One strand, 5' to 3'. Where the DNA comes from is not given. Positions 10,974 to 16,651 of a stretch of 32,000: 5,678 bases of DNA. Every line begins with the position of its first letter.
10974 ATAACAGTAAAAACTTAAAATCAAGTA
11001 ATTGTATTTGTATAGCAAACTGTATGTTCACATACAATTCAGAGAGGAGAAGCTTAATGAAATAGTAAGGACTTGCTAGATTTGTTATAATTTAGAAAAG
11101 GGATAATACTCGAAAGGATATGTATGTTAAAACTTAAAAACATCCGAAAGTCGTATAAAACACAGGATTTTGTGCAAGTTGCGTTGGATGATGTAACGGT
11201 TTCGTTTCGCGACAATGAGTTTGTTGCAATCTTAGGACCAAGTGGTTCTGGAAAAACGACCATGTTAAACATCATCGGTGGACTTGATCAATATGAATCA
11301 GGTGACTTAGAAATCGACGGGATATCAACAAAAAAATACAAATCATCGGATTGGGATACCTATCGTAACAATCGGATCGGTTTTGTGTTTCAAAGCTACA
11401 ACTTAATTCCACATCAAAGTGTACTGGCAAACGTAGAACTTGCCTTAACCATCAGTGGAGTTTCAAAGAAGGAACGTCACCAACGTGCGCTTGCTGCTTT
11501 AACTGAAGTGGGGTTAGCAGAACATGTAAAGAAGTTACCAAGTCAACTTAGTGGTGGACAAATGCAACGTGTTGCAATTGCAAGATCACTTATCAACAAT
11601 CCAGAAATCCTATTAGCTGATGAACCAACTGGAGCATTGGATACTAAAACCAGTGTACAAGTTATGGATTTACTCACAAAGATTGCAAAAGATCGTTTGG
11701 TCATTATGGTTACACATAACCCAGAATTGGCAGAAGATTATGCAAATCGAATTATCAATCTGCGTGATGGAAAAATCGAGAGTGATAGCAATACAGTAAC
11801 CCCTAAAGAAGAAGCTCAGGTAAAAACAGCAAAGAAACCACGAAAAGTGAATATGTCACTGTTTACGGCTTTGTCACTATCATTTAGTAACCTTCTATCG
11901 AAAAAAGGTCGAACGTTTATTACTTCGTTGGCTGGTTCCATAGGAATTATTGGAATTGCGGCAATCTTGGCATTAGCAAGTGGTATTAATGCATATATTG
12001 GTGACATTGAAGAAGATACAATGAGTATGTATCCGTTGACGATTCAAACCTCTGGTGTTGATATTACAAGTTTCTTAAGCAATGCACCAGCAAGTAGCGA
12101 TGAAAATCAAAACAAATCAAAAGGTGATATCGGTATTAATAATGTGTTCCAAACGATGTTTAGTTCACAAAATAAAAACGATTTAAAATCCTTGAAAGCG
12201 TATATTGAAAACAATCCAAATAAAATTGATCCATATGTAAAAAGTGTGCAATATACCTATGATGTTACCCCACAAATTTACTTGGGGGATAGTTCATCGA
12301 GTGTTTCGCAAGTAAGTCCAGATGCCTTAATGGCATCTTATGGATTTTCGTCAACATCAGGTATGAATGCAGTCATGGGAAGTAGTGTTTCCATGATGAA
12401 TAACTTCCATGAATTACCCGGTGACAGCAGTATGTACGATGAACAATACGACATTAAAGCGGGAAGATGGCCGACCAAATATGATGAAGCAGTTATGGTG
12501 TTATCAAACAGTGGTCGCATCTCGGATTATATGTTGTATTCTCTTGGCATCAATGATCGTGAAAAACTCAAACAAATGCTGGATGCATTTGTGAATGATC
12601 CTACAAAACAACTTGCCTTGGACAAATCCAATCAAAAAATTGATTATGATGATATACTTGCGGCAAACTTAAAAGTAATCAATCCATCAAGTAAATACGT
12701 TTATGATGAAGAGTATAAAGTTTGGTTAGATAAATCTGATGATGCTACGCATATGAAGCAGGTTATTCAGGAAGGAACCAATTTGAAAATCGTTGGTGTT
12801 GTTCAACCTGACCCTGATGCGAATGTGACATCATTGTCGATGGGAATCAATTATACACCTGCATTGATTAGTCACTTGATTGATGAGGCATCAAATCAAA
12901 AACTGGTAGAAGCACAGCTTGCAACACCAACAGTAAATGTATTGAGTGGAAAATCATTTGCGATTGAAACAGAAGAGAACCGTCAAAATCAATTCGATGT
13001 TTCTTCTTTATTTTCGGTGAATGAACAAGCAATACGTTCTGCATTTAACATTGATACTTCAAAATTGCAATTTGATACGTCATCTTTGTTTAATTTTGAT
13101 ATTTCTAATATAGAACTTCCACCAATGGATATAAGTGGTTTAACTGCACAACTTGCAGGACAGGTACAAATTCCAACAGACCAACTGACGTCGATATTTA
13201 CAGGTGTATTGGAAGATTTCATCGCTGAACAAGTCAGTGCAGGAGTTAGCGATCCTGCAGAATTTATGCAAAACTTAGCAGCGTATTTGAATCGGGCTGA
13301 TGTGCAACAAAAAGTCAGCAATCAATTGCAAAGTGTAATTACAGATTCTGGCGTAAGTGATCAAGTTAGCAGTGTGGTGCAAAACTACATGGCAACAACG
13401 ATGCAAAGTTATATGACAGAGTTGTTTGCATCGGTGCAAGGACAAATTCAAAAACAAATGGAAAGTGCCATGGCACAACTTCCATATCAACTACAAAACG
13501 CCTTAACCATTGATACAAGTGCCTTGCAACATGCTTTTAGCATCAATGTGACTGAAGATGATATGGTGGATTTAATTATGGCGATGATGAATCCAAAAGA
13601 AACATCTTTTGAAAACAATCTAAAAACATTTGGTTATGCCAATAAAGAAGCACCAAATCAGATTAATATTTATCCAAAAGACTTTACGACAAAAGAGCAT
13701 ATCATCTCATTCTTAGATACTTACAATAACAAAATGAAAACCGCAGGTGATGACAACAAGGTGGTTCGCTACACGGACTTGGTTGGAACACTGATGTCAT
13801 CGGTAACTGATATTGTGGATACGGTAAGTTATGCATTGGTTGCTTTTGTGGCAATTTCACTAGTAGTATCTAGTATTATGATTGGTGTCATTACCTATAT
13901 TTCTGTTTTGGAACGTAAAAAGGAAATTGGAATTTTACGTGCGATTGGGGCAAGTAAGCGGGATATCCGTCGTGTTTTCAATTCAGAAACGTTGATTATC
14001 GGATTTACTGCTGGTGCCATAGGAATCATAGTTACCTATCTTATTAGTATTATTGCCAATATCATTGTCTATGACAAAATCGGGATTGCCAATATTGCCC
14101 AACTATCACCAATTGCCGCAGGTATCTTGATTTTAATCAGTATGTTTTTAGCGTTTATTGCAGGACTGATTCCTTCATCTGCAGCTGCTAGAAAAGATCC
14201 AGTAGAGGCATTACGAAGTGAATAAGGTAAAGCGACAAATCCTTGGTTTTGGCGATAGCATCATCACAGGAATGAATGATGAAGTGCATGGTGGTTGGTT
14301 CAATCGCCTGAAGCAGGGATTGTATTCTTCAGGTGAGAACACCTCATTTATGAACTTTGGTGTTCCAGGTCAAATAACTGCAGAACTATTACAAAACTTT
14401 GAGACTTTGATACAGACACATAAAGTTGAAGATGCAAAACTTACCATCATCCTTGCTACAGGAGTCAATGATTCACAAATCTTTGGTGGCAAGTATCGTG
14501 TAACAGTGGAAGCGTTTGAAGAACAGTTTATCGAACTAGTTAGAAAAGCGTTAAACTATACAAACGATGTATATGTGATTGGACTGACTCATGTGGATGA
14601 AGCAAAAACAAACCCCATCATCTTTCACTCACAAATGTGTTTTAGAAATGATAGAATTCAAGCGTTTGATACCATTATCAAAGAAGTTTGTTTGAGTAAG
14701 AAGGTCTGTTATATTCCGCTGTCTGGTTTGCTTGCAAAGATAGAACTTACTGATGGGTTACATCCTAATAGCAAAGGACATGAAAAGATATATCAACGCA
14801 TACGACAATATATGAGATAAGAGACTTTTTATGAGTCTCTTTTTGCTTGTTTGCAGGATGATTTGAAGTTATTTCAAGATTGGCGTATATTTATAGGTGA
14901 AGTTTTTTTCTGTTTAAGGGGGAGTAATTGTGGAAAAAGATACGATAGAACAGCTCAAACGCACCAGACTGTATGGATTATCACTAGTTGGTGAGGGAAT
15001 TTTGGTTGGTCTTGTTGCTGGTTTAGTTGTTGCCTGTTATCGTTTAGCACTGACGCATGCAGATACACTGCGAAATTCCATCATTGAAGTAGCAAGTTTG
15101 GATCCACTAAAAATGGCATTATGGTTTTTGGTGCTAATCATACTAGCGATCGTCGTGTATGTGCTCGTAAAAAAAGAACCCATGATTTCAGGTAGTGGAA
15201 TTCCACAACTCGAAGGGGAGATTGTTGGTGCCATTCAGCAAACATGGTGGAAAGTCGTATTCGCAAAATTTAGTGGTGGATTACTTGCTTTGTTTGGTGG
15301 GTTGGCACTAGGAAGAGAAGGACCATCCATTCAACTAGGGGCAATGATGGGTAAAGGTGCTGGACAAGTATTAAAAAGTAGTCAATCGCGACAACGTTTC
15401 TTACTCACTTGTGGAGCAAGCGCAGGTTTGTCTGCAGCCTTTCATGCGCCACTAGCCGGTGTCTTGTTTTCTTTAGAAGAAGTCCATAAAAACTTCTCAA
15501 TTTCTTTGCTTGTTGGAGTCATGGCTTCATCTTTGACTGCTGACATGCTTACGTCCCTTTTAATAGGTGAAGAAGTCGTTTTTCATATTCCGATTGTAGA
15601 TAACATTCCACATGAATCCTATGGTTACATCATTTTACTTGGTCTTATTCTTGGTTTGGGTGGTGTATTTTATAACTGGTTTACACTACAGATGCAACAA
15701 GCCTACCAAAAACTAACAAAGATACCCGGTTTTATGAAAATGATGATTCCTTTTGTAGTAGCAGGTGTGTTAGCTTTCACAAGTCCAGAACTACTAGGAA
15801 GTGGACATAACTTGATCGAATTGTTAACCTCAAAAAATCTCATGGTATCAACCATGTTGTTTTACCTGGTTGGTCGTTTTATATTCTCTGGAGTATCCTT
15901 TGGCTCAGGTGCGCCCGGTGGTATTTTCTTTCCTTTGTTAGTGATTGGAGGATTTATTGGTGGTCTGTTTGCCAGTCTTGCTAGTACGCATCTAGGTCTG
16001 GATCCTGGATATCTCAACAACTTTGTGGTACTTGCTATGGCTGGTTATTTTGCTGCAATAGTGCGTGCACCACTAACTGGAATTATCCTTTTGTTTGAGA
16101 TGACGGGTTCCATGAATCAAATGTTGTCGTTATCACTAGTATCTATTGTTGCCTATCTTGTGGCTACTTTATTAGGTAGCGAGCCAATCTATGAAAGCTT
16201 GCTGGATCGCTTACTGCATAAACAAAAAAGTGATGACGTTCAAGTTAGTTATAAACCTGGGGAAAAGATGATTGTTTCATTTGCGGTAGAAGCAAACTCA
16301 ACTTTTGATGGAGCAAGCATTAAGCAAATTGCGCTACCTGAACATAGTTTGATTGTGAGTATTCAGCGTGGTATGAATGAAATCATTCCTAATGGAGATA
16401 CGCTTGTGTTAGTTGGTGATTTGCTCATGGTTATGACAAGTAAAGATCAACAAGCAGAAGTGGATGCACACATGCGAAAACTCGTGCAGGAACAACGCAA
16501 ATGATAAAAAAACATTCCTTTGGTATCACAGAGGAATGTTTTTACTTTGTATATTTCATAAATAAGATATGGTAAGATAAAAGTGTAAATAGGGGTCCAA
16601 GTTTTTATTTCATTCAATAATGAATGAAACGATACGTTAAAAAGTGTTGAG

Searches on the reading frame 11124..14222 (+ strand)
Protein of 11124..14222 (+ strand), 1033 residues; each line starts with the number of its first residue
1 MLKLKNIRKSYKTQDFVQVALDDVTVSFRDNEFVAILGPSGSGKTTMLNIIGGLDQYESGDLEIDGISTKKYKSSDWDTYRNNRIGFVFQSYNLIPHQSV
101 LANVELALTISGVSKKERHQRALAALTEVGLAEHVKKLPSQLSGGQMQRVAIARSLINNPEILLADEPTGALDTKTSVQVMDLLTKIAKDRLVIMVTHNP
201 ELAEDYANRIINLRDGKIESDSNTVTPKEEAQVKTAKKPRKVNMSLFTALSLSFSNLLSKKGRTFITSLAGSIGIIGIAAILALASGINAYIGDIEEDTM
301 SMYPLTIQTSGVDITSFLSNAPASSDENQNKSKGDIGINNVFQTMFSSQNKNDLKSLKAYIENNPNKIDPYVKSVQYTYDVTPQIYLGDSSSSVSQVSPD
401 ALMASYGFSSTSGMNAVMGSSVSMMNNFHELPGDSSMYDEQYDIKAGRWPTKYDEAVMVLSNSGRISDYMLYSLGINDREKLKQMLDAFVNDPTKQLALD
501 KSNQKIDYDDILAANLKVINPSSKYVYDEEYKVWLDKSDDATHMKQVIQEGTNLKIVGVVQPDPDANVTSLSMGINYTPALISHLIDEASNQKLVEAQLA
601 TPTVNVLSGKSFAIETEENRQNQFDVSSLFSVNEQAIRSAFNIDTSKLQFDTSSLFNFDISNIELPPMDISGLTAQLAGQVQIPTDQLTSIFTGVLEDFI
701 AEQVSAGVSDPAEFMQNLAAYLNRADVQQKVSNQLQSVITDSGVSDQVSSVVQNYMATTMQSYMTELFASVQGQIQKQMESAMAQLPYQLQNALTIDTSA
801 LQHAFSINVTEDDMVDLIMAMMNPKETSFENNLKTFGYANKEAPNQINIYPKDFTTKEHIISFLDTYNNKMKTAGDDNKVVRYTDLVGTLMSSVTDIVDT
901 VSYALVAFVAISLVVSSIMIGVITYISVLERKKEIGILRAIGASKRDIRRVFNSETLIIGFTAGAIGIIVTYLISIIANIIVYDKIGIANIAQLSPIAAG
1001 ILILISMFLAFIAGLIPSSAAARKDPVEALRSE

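Call 85: search_protein_families(library=pfam, proteins=[window:11124-14222:+], max_evalue=0.00001)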
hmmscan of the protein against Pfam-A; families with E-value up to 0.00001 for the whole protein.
window:11124-14222:+ (1033 aa): 2 families
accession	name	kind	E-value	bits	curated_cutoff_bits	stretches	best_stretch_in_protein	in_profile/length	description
PF00005.33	ABC_tran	-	4.2e-33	115.3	25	1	21-169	1-136/137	ABC transporter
PF02687.27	FtsX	-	3.7e-20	72.6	25.5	1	907-1026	2-120/120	FtsX-like permease C-terminal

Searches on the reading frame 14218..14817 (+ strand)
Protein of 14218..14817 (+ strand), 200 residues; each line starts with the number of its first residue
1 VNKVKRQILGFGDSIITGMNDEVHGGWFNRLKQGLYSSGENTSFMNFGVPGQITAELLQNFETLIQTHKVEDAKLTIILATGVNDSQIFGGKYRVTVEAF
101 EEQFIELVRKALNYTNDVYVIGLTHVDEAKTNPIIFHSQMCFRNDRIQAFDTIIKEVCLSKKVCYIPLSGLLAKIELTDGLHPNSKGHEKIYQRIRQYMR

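Call 85: search_protein_families(library=pfam, proteins=[window:14218-14817:+], max_evalue=0.00001)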
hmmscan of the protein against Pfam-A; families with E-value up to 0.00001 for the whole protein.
window:14218-14817:+ (200 aa): 2 families
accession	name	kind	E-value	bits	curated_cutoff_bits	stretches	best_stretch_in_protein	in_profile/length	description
PF13472.12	Lipase_GDSL_2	-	8.4e-17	62.7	32.9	1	11-189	2-177/178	GDSL-like Lipase/Acylhydrolase family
PF00657.28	Lipase_GDSL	-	8.5e-13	49.4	23.6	1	8-195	1-208/208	GDSL-like Lipase/Acylhydrolase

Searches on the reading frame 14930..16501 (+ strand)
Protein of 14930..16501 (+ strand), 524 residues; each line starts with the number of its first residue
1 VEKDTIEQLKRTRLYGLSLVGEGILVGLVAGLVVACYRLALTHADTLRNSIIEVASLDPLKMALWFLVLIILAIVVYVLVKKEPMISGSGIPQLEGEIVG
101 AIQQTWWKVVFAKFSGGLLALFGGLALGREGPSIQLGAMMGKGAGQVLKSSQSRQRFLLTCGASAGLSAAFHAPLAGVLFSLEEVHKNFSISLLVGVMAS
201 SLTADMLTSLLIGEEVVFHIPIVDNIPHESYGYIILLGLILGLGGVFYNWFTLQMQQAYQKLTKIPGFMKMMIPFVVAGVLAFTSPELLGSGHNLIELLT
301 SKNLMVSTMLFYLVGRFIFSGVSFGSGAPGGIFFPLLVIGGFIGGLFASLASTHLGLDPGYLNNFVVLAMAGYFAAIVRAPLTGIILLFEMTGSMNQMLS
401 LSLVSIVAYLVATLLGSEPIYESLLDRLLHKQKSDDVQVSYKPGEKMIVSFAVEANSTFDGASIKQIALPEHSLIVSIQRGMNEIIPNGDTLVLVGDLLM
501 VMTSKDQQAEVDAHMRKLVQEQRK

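Call 85: search_protein_families(library=pfam, proteins=[window:14930-16501:+], max_evalue=0.00001)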
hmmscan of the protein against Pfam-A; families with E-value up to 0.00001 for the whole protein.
window:14930-16501:+ (524 aa): 2 families
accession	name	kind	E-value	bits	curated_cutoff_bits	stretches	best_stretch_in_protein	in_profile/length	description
PF00654.25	Voltage_CLC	-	4.1e-94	316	24.8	1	73-412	2-345/346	Voltage gated chloride channel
PF02080.26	TrkA_C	-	4.1e-12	46.2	27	1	448-513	1-68/71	TrkA-C domain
